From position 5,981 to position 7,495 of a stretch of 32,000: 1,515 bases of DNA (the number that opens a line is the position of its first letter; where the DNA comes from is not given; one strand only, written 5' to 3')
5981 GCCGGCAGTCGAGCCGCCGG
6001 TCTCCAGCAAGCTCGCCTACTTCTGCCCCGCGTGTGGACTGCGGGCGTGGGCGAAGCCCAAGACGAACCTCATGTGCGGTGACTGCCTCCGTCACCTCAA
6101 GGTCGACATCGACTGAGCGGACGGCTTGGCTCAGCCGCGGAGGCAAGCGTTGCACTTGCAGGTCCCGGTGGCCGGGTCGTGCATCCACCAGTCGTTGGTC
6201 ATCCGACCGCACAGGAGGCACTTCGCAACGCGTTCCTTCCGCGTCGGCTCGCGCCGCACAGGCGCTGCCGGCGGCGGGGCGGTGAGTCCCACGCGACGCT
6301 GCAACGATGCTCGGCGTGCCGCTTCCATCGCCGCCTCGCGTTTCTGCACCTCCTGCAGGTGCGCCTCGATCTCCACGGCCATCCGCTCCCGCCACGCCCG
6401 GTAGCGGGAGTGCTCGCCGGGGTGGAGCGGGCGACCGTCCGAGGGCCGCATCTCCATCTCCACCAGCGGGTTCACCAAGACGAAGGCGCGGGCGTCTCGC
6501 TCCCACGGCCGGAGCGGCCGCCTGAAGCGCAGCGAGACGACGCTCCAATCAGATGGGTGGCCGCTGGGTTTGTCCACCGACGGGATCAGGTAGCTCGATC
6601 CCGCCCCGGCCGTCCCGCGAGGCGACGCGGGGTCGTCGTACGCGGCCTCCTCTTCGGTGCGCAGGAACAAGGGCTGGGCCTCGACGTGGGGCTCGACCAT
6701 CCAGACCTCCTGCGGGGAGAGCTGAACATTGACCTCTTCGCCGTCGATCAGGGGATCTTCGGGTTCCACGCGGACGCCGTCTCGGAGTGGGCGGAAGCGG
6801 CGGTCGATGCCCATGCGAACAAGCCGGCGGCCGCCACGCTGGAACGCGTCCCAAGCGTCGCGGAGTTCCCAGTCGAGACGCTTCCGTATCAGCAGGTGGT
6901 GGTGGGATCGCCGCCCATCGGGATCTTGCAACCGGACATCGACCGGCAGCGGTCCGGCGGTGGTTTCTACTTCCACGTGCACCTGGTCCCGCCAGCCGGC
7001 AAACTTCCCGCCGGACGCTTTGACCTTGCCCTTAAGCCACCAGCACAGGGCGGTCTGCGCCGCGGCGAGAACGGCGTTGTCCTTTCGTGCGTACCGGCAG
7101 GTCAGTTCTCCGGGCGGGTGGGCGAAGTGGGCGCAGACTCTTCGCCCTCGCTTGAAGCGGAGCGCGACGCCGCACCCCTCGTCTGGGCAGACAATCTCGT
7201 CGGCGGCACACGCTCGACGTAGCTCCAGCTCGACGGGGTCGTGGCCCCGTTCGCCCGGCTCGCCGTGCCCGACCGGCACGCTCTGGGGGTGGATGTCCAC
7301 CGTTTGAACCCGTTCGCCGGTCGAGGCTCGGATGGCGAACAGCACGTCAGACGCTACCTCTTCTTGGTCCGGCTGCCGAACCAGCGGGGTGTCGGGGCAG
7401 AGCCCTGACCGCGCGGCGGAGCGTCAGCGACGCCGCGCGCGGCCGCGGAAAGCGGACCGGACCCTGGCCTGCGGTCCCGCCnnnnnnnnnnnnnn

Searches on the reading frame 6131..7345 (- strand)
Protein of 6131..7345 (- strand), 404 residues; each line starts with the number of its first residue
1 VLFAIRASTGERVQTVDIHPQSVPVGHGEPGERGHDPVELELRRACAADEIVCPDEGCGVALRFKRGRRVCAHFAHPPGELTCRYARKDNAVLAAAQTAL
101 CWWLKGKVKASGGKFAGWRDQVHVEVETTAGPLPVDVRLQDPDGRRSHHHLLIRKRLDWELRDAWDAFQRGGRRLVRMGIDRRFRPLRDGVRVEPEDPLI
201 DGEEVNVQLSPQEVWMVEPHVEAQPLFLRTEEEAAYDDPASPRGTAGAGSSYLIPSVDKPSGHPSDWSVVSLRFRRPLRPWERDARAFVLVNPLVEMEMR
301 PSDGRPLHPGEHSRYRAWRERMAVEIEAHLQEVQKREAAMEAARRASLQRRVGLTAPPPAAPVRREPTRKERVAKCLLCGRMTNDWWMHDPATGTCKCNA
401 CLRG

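Call 21: search_protein_families(library=pfam, proteins=[window:6131-7345:-], max_evalue=0.01)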
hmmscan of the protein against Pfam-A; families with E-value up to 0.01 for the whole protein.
window:6131-7345:- (404 aa): 1 family
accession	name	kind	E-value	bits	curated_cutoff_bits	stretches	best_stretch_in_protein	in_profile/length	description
PF25164.1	CoiA_N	-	0.003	17.5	26.3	1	52-79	19-44/50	Competence protein CoiA, N-terminal domain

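Call 57: search_protein_families(library=padloc, proteins=[window:6131-7345:-], max_evalue=0.01)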
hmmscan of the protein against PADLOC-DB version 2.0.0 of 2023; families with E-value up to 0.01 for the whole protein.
window:6131-7345:- (404 aa): 0 families
